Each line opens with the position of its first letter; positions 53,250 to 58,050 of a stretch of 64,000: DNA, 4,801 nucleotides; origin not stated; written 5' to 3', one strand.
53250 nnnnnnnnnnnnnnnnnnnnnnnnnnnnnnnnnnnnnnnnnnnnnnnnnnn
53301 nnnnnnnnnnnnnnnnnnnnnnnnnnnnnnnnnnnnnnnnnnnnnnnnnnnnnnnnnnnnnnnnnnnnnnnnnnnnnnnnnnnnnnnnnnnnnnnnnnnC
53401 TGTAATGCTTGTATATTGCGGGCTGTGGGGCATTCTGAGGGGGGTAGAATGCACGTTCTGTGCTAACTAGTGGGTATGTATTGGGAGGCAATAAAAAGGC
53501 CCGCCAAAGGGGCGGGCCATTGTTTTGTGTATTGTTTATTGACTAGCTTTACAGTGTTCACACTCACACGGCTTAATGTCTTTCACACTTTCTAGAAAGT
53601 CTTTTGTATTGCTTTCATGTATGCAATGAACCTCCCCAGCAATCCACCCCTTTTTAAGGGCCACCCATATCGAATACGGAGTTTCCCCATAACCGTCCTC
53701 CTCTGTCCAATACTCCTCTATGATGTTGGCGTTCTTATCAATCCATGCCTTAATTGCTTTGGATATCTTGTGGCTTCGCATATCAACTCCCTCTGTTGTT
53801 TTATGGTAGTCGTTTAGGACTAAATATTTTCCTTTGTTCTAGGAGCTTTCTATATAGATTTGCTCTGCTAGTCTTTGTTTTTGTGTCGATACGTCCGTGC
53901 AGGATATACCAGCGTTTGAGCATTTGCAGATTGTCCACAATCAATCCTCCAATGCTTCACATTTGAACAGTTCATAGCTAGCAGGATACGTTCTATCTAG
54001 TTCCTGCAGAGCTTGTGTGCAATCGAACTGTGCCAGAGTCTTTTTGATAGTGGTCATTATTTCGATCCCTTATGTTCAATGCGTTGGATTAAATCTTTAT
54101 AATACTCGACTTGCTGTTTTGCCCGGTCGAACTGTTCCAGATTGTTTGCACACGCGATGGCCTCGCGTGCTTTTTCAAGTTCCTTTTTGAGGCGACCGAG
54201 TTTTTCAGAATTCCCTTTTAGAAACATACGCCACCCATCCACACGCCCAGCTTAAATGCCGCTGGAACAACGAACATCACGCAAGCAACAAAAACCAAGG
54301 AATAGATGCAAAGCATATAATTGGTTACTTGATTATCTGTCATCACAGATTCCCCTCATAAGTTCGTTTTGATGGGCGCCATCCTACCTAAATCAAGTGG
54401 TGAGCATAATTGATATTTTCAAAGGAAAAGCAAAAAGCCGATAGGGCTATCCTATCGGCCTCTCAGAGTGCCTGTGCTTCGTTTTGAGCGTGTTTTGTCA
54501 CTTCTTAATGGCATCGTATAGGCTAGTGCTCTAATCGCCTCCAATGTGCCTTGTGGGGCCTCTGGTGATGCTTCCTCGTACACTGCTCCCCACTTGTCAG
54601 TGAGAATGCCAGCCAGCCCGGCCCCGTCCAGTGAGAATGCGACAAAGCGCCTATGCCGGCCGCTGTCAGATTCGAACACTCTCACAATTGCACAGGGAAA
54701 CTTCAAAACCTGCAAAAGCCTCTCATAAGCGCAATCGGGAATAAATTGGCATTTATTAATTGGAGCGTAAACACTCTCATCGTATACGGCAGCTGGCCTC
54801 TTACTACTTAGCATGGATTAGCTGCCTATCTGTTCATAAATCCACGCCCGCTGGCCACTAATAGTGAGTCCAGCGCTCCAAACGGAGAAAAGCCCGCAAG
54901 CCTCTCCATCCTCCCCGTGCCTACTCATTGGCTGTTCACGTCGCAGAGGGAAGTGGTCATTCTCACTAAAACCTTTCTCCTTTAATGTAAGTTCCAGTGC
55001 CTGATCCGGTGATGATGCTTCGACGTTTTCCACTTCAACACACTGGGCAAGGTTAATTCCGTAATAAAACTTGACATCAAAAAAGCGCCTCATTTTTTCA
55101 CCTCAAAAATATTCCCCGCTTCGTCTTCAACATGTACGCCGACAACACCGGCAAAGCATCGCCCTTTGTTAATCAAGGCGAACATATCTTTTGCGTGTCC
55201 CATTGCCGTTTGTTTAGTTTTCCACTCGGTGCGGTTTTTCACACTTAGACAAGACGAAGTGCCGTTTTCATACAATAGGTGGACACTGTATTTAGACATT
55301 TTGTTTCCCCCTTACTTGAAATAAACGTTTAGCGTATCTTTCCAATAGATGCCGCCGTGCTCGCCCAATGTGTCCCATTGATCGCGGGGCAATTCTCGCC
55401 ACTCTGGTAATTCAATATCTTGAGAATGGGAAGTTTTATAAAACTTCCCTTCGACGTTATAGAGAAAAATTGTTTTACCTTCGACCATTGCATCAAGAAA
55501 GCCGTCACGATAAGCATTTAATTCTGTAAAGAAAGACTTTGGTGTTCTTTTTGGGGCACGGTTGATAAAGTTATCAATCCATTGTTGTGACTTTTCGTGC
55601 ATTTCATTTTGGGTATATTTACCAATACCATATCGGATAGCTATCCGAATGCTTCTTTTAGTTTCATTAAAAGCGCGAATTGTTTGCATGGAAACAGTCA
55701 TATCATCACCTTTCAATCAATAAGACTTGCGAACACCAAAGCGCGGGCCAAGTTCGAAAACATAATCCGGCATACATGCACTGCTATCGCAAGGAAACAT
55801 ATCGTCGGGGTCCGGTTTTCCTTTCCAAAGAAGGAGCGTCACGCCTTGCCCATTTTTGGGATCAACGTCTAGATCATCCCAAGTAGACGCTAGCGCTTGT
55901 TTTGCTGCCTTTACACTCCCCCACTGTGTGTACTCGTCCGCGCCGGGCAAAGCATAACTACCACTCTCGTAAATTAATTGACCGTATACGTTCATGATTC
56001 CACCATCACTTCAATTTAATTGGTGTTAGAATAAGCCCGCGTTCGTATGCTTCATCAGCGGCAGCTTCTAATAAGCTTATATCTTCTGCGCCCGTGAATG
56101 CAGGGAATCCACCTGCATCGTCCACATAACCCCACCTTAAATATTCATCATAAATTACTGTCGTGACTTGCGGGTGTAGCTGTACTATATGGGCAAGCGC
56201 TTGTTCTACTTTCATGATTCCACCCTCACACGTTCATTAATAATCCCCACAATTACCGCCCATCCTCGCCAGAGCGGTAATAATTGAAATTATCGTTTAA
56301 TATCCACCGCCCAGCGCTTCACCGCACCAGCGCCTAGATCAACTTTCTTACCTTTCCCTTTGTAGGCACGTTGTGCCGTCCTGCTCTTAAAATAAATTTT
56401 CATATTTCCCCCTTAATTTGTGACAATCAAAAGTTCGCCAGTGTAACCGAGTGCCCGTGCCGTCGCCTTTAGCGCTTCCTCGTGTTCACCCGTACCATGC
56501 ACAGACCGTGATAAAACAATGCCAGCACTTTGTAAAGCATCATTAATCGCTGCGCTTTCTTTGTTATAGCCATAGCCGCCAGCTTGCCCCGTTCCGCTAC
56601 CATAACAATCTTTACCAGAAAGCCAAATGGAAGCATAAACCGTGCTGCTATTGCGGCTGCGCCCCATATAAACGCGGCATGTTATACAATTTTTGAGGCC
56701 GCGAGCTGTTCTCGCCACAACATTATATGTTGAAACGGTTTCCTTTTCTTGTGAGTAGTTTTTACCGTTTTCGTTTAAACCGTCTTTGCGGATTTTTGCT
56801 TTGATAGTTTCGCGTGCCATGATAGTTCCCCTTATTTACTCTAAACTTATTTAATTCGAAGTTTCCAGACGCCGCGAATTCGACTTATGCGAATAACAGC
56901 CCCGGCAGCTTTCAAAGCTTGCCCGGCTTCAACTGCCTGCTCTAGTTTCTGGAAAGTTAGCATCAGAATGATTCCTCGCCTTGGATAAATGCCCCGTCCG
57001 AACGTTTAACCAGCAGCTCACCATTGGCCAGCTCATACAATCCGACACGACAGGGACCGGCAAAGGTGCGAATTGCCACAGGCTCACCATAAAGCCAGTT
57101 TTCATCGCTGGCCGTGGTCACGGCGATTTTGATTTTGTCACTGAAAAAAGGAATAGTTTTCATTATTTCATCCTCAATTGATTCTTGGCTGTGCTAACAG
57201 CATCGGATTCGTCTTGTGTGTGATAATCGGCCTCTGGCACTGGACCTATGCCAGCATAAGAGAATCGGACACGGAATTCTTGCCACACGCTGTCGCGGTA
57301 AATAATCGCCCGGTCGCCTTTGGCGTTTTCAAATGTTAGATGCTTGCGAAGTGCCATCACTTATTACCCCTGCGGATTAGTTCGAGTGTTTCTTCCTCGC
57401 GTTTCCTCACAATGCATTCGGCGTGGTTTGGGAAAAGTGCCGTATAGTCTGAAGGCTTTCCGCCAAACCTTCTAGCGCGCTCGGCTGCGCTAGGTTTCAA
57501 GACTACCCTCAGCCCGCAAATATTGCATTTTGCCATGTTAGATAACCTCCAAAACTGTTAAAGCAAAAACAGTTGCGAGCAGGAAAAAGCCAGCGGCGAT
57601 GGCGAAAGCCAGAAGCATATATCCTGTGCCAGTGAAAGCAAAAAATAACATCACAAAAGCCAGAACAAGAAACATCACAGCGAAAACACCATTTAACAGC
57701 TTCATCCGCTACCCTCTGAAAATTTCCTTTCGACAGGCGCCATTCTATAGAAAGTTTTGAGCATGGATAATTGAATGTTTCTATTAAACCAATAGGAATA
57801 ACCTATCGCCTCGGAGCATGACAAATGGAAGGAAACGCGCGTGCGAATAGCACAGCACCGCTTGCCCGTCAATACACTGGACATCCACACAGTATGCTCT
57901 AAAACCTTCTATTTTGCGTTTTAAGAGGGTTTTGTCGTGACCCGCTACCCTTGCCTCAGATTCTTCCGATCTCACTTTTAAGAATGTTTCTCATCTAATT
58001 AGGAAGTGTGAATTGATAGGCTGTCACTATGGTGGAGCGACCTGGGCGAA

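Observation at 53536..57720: Block of about 14 very small minus-strand genes with locally elevated GC between two repeat-rich regions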

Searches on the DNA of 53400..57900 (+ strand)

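Call 3: search_dna_similar(query=window:53400-57900:+, collection=phages, mode=near, max_rows=20)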
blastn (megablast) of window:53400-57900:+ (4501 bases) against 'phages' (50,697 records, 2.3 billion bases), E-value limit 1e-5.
No match.

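Call 4: search_dna_similar(query=window:53400-57900:+, collection=plasmids, mode=near, max_rows=20)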
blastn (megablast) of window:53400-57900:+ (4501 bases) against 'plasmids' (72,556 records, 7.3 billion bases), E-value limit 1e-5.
No match.

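Call 7: search_dna_similar(query=window:53400-57900:+, collection=phages, mode=distant, max_rows=25)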
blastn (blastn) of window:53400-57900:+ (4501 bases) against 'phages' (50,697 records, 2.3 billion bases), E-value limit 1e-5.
No match.

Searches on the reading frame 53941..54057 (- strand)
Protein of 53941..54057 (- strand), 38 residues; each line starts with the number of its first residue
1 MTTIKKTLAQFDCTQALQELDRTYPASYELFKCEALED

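Call 13: search_protein_families(library=phrogs, max_evalue=0.1, proteins=[window:53941-54057:-])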
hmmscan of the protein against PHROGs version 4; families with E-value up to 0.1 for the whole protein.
window:53941-54057:- (38 aa): 0 families

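Call 51: search_protein_families(library=pfam, max_evalue=0.1, proteins=[window:53941-54057:-])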
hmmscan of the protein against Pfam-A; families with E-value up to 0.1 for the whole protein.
window:53941-54057:- (38 aa): 0 families

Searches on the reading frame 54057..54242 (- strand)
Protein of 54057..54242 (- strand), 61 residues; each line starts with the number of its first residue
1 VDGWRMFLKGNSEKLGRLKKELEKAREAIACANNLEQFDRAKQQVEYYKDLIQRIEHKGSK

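Call 9: search_protein_families(library=pfam, max_evalue=0.1, proteins=[window:54057-54242:-])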
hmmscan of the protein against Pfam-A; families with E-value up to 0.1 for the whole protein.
window:54057-54242:- (61 aa): 1 family
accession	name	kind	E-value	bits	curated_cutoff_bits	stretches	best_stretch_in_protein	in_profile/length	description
PF21302.3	Zn_ribbon_RlmA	-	0.095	13.1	27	0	20-43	8-30/44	RlmA, N-terminal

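Call 10: search_protein_families(library=phrogs, max_evalue=0.1, proteins=[window:54057-54242:-])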
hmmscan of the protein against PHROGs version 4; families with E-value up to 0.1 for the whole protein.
window:54057-54242:- (61 aa): 3 families
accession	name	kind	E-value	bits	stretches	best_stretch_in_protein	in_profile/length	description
phrog_1747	-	unknown function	0.014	16.7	1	12-59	39-86/95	-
phrog_27911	-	unknown function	0.051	14.3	1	10-54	143-185/249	-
phrog_8566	-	unknown function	0.097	13.7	0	10-54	52-94/127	-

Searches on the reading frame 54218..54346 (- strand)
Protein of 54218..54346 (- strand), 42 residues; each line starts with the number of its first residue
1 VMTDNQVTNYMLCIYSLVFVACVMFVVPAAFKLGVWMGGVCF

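Call 13: search_protein_families(library=phrogs, max_evalue=0.1, proteins=[window:54218-54346:-])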
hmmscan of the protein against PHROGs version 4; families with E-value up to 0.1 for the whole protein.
window:54218-54346:- (42 aa): 1 family
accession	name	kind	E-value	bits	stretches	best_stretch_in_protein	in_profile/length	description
phrog_27677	-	unknown function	0.035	15.4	1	4-38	34-68/71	-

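Call 51: search_protein_families(library=pfam, max_evalue=0.1, proteins=[window:54218-54346:-])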
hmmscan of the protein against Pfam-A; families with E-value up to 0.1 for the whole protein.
window:54218-54346:- (42 aa): 0 families

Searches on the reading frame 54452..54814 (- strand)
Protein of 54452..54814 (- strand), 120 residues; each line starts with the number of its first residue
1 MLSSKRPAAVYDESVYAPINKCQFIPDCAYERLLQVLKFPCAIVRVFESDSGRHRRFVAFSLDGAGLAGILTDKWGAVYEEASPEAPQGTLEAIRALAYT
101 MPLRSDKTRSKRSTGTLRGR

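Call 9: search_protein_families(library=pfam, max_evalue=0.1, proteins=[window:54452-54814:-])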
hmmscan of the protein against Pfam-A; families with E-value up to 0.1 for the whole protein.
window:54452-54814:- (120 aa): 0 families

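Call 10: search_protein_families(library=phrogs, max_evalue=0.1, proteins=[window:54452-54814:-])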
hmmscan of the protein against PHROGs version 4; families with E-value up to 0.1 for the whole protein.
window:54452-54814:- (120 aa): 2 families
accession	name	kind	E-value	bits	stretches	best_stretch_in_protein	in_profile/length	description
phrog_5336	-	unknown function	2.4e-05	25.7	1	12-90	2-79/114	-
phrog_19946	-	unknown function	0.033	15.3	1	1-39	7-45/98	-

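Call 28: find_homologous_proteins(query=window:54452-54814:-, max_evalue=0.001)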
Query window:54452-54814:- (120 aa): 1 proteins with E <= 0.001 among 17 candidates.
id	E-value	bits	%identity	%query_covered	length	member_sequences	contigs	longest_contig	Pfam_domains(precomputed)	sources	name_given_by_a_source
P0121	1.8e-73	262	100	100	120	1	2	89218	-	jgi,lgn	jgi:hypothetical protein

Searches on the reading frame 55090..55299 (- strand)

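Call 9: search_protein_families(library=pfam, max_evalue=0.1, proteins=[window:55090-55299:-])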
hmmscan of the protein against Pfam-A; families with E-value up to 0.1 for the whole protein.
window:55090-55299:- (69 aa): 0 families

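Call 10: search_protein_families(library=phrogs, max_evalue=0.1, proteins=[window:55090-55299:-])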
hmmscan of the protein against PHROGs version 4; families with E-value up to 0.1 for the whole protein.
window:55090-55299:- (69 aa): 1 family
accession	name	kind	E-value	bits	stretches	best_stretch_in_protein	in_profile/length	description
phrog_17811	-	unknown function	0.009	17.3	1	3-22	4-23/56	-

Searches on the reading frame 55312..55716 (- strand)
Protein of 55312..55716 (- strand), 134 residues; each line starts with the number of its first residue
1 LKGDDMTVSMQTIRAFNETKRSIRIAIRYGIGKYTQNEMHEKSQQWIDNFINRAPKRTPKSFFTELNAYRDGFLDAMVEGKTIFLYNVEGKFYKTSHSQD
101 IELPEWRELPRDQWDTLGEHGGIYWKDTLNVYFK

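Call 9: search_protein_families(library=pfam, max_evalue=0.1, proteins=[window:55312-55716:-])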
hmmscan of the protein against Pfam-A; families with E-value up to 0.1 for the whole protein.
window:55312-55716:- (134 aa): 0 families

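Call 10: search_protein_families(library=phrogs, max_evalue=0.1, proteins=[window:55312-55716:-])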
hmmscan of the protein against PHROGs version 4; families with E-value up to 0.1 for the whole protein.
window:55312-55716:- (134 aa): 0 families

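Call 73: predict_structure(alignment_id=A2)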
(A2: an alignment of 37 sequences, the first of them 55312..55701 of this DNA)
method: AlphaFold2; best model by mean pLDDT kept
length: 129 residues; sequences in the alignment: 37
mean_pLDDT: 97.4   pTM: 0.84
mean pLDDT of the five models: 97.4, 97.3, 97.2, 97.1, 97.0
residues with pLDDT >= 90: 128; 70-90: 1; 50-70: 0; < 50: 0
segments of 3 or more residues with pLDDT < 50: none
pLDDT, mean of each block of 10 residues (from residue 1): 94 98 98 98 98 97 98 98 98 96 98 98 97
secondary structure, 60 per line:
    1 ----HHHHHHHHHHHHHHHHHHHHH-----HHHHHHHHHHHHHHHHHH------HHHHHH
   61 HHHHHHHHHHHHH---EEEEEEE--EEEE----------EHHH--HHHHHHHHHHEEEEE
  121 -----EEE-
elements in order: H5-25 H31-48 H55-73 E77-83 E86-89 H106-115 E116-120 E126-128

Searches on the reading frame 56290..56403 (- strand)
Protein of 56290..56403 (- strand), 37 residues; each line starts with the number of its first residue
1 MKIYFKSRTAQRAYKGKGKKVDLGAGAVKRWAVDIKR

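Call 13: search_protein_families(library=phrogs, max_evalue=0.1, proteins=[window:56290-56403:-])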
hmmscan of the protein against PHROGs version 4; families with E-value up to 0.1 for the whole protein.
window:56290-56403:- (37 aa): 4 families
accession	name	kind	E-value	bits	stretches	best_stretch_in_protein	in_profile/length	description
phrog_6265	-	unknown function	3.4e-13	50.6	1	1-36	1-37/42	-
phrog_26134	-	unknown function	2.5e-05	25.3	1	1-35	1-34/71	-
phrog_13123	-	unknown function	0.00021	22.3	1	1-35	1-39/67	-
phrog_8445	-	unknown function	0.012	17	1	2-33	5-35/73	-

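Call 51: search_protein_families(library=pfam, max_evalue=0.1, proteins=[window:56290-56403:-])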
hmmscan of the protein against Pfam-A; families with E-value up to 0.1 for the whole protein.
window:56290-56403:- (37 aa): 0 families
